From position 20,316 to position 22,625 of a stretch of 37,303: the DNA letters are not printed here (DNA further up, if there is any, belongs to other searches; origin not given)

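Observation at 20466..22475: Single ORF fusing MqnA to a MqnE/MqnC radical-SAM enzyme (futalosine menaquinone pathway)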

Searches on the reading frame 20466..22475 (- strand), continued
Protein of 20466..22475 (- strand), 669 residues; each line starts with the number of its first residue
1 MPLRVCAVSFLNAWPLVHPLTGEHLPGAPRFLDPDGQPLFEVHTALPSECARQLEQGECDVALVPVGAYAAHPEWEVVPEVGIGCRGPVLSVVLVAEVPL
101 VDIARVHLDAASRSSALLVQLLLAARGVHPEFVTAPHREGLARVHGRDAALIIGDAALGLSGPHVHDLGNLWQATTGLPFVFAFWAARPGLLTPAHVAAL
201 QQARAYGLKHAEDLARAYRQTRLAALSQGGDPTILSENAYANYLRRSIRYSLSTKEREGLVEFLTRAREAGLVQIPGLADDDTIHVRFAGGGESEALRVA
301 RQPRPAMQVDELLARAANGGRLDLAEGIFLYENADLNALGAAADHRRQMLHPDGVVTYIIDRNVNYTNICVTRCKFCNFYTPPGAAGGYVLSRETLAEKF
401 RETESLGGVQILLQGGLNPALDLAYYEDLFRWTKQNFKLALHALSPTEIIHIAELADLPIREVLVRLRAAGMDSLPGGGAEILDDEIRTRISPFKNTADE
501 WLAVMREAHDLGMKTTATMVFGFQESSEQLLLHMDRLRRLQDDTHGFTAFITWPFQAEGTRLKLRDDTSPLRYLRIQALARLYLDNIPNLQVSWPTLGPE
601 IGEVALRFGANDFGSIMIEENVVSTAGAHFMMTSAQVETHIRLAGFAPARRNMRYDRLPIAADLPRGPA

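Call 35: search_protein_families(library=ncbifam, proteins=[L004:8800-9984:+, L003:8778-9956:+, L004:8171-8764:+, L003:8047-8781:+, L004:12054-12962:+, L004:7563-8174:+, L004:233-2071:-, L004:6790-7566:+], max_evalue=0.00001)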
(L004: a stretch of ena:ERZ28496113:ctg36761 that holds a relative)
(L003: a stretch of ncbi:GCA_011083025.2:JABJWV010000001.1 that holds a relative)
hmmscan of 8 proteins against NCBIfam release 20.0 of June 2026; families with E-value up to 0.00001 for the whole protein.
L004:8800-9984:+ (394 aa): 14 families
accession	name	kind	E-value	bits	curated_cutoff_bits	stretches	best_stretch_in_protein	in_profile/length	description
TIGR03700.1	mena_SCO4494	equivalog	1.2e-157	524.3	434.55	1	13-360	1-349/351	aminofutalosine synthase MqnE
NF006276.0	PRK08444.1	equivalog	6.4e-117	390.5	560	1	13-360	3-348/353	aminofutalosine synthase MqnE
TIGR00423.1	TIGR00423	subfamily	7.4e-108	360.5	260.25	1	57-361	2-309/310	CofH family radical SAM protein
TIGR03699.1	menaquin_MqnC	equivalog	6.8e-104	347.4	428.1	1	23-361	3-341/342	cyclic dehypoxanthinyl futalosine synthase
TIGR03551.1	F420_cofH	equivalog_domain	3e-94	315.7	374.1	1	36-360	15-343/345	5-amino-6-(D-ribitylamino)uracil--L-tyrosine 4-hydroxyphenyl transferase CofH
NF005609.0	PRK07360.1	equivalog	2.8e-93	312.6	426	1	7-362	5-368/374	7,8-didemethyl-8-hydroxy-5-deazariboflavin synthase subunit CofH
NF006687.0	PRK09234.1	equivalog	3.5e-78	263.7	1018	1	29-362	498-837/849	bifunctional FO biosynthesis protein CofGH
NF006277.0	PRK08445.1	equivalog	1.3e-75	254.4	576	1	31-361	12-344/348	dehypoxanthine futalosine cyclase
NF004580.0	PRK05926.1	equivalog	7.1e-75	252.5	583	1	9-353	14-363/370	hypothetical protein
TIGR03550.1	F420_cofG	equivalog_domain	1e-10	41.3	213.35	1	61-318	5-266/322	7,8-didemethyl-8-hydroxy-5-deazariboflavin synthase CofG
NF004884.0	PRK06245.1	equivalog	8e-10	38.1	209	1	57-319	12-274/340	7,8-didemethyl-8-hydroxy-5-deazariboflavin synthase subunit CofG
TIGR00433.2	bioB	equivalog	1.4e-08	34.4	225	1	26-285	6-250/307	biotin synthase BioB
TIGR03957.1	rSAM_HmdB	equivalog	2e-06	27.2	320.9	0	31-352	9-315/317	5,10-methenyltetrahydromethanopterin hydrogenase cofactor biosynthesis protein HmdB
TIGR03910.1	pyrrolys_PylB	equivalog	6.3e-06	25.3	348.2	0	10-288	5-270/347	methylornithine synthase PylB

L003:8778-9956:+ (392 aa): 14 families
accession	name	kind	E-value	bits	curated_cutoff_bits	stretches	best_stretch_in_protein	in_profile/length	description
TIGR03700.1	mena_SCO4494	equivalog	1.7e-156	520.5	434.55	1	14-361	2-350/351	aminofutalosine synthase MqnE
NF006276.0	PRK08444.1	equivalog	4.9e-117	390.9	560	1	14-361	4-349/353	aminofutalosine synthase MqnE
TIGR00423.1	TIGR00423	subfamily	8.7e-112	373.4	260.25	1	57-360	2-308/310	CofH family radical SAM protein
TIGR03699.1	menaquin_MqnC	equivalog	4.4e-105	351.3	428.1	1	23-360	3-340/342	cyclic dehypoxanthinyl futalosine synthase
TIGR03551.1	F420_cofH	equivalog_domain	1.9e-98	329.5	374.1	1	36-361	15-344/345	5-amino-6-(D-ribitylamino)uracil--L-tyrosine 4-hydroxyphenyl transferase CofH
NF005609.0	PRK07360.1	equivalog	1.6e-97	326.6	426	1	6-362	4-368/374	7,8-didemethyl-8-hydroxy-5-deazariboflavin synthase subunit CofH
NF006687.0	PRK09234.1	equivalog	1.6e-86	291.2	1018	1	33-362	504-837/849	bifunctional FO biosynthesis protein CofGH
NF006277.0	PRK08445.1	equivalog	1.7e-79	267.2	576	1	34-360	15-343/348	dehypoxanthine futalosine cyclase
NF004580.0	PRK05926.1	equivalog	2.5e-77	260.6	583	1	34-352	42-362/370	hypothetical protein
TIGR03550.1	F420_cofG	equivalog_domain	2.4e-13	50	213.35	1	61-333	5-281/322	7,8-didemethyl-8-hydroxy-5-deazariboflavin synthase CofG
NF004884.0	PRK06245.1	equivalog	1e-12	47.6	209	1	58-320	13-275/340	7,8-didemethyl-8-hydroxy-5-deazariboflavin synthase subunit CofG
TIGR00433.2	bioB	equivalog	1.8e-07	30.7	225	1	33-286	13-251/307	biotin synthase BioB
TIGR03910.1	pyrrolys_PylB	equivalog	2.8e-07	29.8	348.2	1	12-288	7-270/347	methylornithine synthase PylB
TIGR03957.1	rSAM_HmdB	equivalog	2.3e-06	27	320.9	1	190-349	158-312/317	5,10-methenyltetrahydromethanopterin hydrogenase cofactor biosynthesis protein HmdB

L004:8171-8764:+ (197 aa): 2 families
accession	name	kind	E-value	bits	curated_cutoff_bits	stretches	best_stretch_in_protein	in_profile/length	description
TIGR03700.1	mena_SCO4494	equivalog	4.3e-08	32.5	434.55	1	110-194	257-341/351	aminofutalosine synthase MqnE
TIGR00423.1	TIGR00423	subfamily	3.6e-06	26.5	260.25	1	111-194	217-300/310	CofH family radical SAM protein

L003:8047-8781:+ (244 aa): 2 families
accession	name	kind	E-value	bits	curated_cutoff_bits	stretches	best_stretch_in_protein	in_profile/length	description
TIGR03700.1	mena_SCO4494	equivalog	1.3e-06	27.6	434.55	1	131-212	258-339/351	aminofutalosine synthase MqnE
TIGR00423.1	TIGR00423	subfamily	1.9e-06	27.3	260.25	1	129-213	215-299/310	CofH family radical SAM protein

L004:12054-12962:+ (302 aa): 20 families
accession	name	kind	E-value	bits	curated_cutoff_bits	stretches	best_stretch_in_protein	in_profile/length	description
NF009524.0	PRK12886.1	equivalog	3.9e-85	285.7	387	1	10-299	5-285/291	prenyltransferase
NF009526.0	PRK12888.1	equivalog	3.3e-82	276.3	364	1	8-299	10-295/301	4-hydroxybenzoate octaprenyltransferase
TIGR01475.1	ubiA_other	subfamily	1.5e-80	270.7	180.8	1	15-299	4-281/282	UbiA-like polyprenyltransferase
NF041584.1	MqnP_SCO4491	exception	2e-75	254.1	420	1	11-299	1-283/285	menaquinone biosynthesis prenyltransferase MqnP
NF009515.0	PRK12874.1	equivalog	3.7e-73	246.4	392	1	10-299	5-289/291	4-hydroxybenzoate polyprenyltransferase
NF041585.1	MqnP_Cj_Hp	exception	7.7e-72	242.1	375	1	14-297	2-280/281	menaquinone biosynthesis prenyltransferase MqnP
NF041586.1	MqnP_DT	exception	4.7e-71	239.7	430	1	17-299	4-277/277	menaquinone biosynthesis prenyltransferase MqnP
NF009609.0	PRK13106.1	equivalog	1.9e-46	158.8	349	1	16-299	18-296/301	prenyltransferase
NF009532.0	PRK12895.1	equivalog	2.3e-40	138.8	414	1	17-300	7-282/286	prenyltransferase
NF009517.0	PRK12876.1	equivalog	2e-31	109.6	419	1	15-295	6-293/300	prenyltransferase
TIGR01474.1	ubiA_proteo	equivalog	4.4e-30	105.1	275.45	1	35-298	26-281/282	4-hydroxybenzoate octaprenyltransferase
NF009523.0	PRK12884.1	equivalog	4.8e-13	48.9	269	1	49-266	32-245/279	prenyltransferase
NF005742.0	PRK07566.1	equivalog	2.2e-11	43.4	313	1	60-271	70-286/315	chlorophyll synthase ChlG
NF009521.0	PRK12882.1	equivalog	3.6e-11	42.8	296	1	41-265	29-247/280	geranylgeranylglycerol-phosphate geranylgeranyltransferase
TIGR01473.1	cyoE_ctaB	equivalog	5.4e-11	42.8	210.3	1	16-188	3-170/281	heme o synthase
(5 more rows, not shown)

L004:7563-8174:+ (203 aa): 4 families
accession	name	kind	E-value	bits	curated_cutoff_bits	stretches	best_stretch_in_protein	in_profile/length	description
NF041206.1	VdcB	exception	7.4e-50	169.1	290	1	6-199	1-182/184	non-oxidative hydroxyarylic acid decarboxylases subunit B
NF004685.0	PRK06029.1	subfamily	7.6e-50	169.6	188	1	5-200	2-185/187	UbiX family flavin prenyltransferase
TIGR00421.1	ubiX_pad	subfamily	2.1e-49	167.7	108.9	1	6-199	1-181/181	UbiX family flavin prenyltransferase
NF041218.1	BagM_FevK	exception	2.5e-32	112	420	1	82-199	66-183/215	bagremycin/ferroverdin biosynthesis UbiX family decarboxylase BagM/FevK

L004:233-2071:- (612 aa): 7 families
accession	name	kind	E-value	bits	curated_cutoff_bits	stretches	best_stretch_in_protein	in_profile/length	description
TIGR03701.1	mena_SCO4490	equivalog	6.9e-102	341.4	495.9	1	9-450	2-433/433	menaquinone biosynthesis decarboxylase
TIGR00148.1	TIGR00148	subfamily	1.3e-68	231.7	244.85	1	10-453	5-433/438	UbiD family decarboxylase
NF008175.0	PRK10922.1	equivalog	1.7e-52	178.6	788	1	1-453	4-453/497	4-hydroxy-3-polyprenylbenzoate decarboxylase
NF041204.1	VdcC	exception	5.1e-33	114.2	650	1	3-322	1-313/467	non-oxidative hydroxyarylic acid decarboxylases subunit C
NF041219.1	BagN_FevL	exception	4.3e-20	71.7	1000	1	3-321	17-334/502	bagremycin/ferroverdin biosynthesis UbiD family decarboxylase BagN/FevL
TIGR02724.1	phenyl_P_beta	equivalog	2.1e-14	52.8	468.95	1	14-429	11-410/472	phenylphosphate carboxylase subunit beta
TIGR02723.1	phenyl_P_alpha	equivalog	1.7e-09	36.8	564.6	1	121-327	120-317/485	phenylphosphate carboxylase subunit alpha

L004:6790-7566:+ (258 aa): 18 families
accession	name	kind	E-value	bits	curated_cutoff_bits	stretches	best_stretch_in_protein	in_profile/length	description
TIGR01934.1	MenG_MenH_UbiE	subfamily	4.6e-58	196.1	158.35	1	24-244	1-217/223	ubiquinone/menaquinone biosynthesis methyltransferase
NF001244.0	PRK00216.1-5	equivalog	1.1e-57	195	216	1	21-243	7-228/236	bifunctional demethylmenaquinone methyltransferase/2-methoxy-6-polyprenyl-1,4-benzoquinol methylase UbiE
NF052510.1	methyltran_MpqE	exception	4.2e-53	180.1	335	1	21-242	5-226/234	methyl-plastoquinone biosynthesis methyltransferase MpqE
NF001241.0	PRK00216.1-2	equivalog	9.8e-45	153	327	1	17-242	6-221/231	demethylmenaquinone methyltransferase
NF001242.0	PRK00216.1-3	equivalog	2.9e-40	138.3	351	1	20-243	26-250/258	bifunctional demethylmenaquinone methyltransferase/2-methoxy-6-polyprenyl-1,4-benzoquinol methylase UbiE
NF001243.0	PRK00216.1-4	equivalog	5.2e-37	127.5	235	1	21-243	6-226/237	demethylmenaquinone methyltransferase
TIGR02752.1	MenG_heptapren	equivalog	1.1e-35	123.3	419.85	1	22-243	5-224/231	demethylmenaquinone methyltransferase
NF001240.0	PRK00216.1-1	equivalog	5.9e-35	120.5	378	1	18-242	19-242/251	bifunctional demethylmenaquinone methyltransferase/2-methoxy-6-polyprenyl-1,4-benzoquinol methylase UbiE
NF004452.0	PRK05785.1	equivalog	4.7e-20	72.1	207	1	20-208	7-183/228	hypothetical protein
NF043040.1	corrin_prot_MT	hypoth_equivalog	3.5e-18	65.8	180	1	31-202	11-180/216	corrinoid protein-associated methyltransferase CpaM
TIGR02072.1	BioC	equivalog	4.6e-11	43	184.95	1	58-171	26-135/244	malonyl-ACP O-methyltransferase BioC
NF041537.1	ArsM_AhpD_UU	exception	1e-10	40.9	510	1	67-170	78-182/345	arsenite methyltransferase/AhpD domain selenoprotein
NF045667.1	MTase_DVU1556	equivalog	2.7e-09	36.8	155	1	62-173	19-124/213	DVU_1556 family methyltransferase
NF047649.1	MTase_UXPK_star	exception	1.3e-08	34.3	460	1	68-172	80-185/283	methyltransferase/UXPK-star double selenoprotein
NF008823.0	PRK11873.1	subfamily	2.1e-07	30.7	263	1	67-188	79-200/272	arsenite methyltransferase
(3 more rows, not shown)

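Call 39: find_related_loci(query=A2, collection=genome_contigs, flank=6000)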
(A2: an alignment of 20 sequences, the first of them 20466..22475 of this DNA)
Query A2 (669 aa) in genome_contigs; peptide patterns used: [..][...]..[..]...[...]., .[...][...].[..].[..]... (x = any residue, [..] = any of these).
600 stretches matched a pattern (row limit reached: there are more); 597 encode a relative of the query (tblastn E <= 1e-3); the best 80 are kept; 80 distinct loci.
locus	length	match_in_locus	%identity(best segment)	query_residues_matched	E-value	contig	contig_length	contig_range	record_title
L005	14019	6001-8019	65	3-658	0e+0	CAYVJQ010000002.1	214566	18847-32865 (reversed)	MAG TPA_asm: uncultured Nannocystaceae bacterium isolate binchicken_co67_24 genome assembly, contig: NODE_13_length_2145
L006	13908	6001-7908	55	3-661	0e+0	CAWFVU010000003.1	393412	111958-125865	MAG: uncultured proteobacterium isolate MFD04967.bin.2.10 genome assembly, contig: contig_17173, whole genome shotgun se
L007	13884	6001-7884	55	3-656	0e+0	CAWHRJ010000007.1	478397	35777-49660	MAG: uncultured proteobacterium isolate MFD06714.bin.2.117 genome assembly, contig: contig_42184, whole genome shotgun s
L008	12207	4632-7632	51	7-662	0e+0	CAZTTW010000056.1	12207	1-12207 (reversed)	MAG TPA_asm: uncultured Myxococcales bacterium isolate binchicken_co50_413 genome assembly, contig: NODE_6299_length_122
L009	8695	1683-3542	48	1-658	2e-171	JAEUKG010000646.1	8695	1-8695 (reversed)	MAG: Myxococcales bacterium isolate new MAG-89 k141_231412, whole genome shotgun sequence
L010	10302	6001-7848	45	3-658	1e-163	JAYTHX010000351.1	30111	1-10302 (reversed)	MAG: Polyangiaceae bacterium isolate GFS_2591 GFS_2591_350, whole genome shotgun sequence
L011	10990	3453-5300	44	3-658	4e-158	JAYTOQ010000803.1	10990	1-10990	MAG: Polyangiaceae bacterium isolate GFS_4138 GFS_4138_802, whole genome shotgun sequence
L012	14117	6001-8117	42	3-666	5e-145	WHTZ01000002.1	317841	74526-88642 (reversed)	MAG: Luteitalea sp. isolate Dino_bin50 NODE_2_length_317841_cov_56.680351, whole genome shotgun sequence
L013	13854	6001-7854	41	3-655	9e-141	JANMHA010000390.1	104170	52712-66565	MAG: Pirellula sp. isolate OTE_70_metabat_354 OTE_70_k141_1149557, whole genome shotgun sequence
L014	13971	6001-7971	41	3-656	3e-134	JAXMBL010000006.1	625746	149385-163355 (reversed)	MAG: Pirellulales bacterium isolate STL-PLA35 C1.296.fa-6, whole genome shotgun sequence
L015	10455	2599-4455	40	5-655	1e-133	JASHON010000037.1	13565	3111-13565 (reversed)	MAG: Terriglobia bacterium isolate JOPF024 JOPF_A073_contig_17277, whole genome shotgun sequence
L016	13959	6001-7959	39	3-655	1e-131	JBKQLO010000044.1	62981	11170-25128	MAG: Terriglobales bacterium isolate CRr3G3H3I__bin_105 CRr3G3H3I_000000054540, whole genome shotgun sequence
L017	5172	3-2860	42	41-669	1e-130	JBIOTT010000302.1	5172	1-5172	MAG: Gemmatimonadales bacterium isolate MAG153 k127_662302, whole genome shotgun sequence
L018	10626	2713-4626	42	2-665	6e-129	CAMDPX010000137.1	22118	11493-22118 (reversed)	MAG: Planctomyces sp. SH-PL62 isolate ZH-03apr19-232 genome assembly, contig: ZH-03apr19-C3391, whole genome shotgun seq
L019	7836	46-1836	41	41-655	4e-128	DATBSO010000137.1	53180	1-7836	MAG TPA_asm: Gemmatimonadales bacterium isolate SMAG_U4159 k141_103594, whole genome shotgun sequence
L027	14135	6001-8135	48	286-662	1e-115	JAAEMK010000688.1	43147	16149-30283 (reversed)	MAG: Desulfobacteraceae bacterium isolate Bse_4 BseG_CONTIG1860126, whole genome shotgun sequence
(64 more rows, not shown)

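Call 46: predict_structure(alignment_id=A3)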
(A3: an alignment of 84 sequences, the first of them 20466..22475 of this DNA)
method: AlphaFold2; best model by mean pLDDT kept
length: 669 residues; sequences in the alignment: 84
mean_pLDDT: 91.2   pTM: 0.85
mean pLDDT of the five models: 91.2, 89.6, 87.9, 87.8, 83.6
residues with pLDDT >= 90: 491; 70-90: 142; 50-70: 30; < 50: 6
segments of 3 or more residues with pLDDT < 50: 667-669
pLDDT, mean of each block of 10 residues (from residue 1): 97 98 95 96 98 98 97 94 96 98 98 97 97 97 97 96 96 92 97 94 96 98 91 92 96 88 94 92 84 84 96 98 98 98 97 93 89 76 88 95 88 88 96 96 92 92 98 85 79 80 95 92 90 96 95 77 73 97 96 83 95 73 61 86 95 83 50
secondary structure, 60 per line:
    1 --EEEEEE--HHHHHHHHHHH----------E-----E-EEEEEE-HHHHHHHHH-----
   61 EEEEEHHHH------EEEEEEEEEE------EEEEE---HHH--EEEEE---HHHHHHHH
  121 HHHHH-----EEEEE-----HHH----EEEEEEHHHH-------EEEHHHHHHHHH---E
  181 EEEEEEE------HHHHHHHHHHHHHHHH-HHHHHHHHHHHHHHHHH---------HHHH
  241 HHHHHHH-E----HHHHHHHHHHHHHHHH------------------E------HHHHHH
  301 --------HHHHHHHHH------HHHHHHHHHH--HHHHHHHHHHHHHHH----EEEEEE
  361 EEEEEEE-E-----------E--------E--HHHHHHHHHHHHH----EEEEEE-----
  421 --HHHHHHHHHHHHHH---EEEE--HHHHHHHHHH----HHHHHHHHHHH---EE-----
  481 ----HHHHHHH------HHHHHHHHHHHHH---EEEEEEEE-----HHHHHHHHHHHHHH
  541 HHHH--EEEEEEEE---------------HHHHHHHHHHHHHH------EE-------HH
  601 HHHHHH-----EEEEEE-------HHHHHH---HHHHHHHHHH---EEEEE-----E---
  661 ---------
elements in order: E3-8 H11-21 E40-45 H47-55 E61-65 H66-69 E76-85 E92-96 E105-109 H113-125 E131-135 E148-153 H154-157 E165-167 H168-176 E180-187 H194-209 H211-227 H237-247 H254-269 H295-300 H309-317 H324-333 H336-350 E355-367 H393-405 E410-415 H423-436 E440-443 H446-455 H460-470 H485-491 H498-510 E514-521 H527-544 E547-554 H570-583 H599-606 E612-617 H625-630 H634-643 E647-651
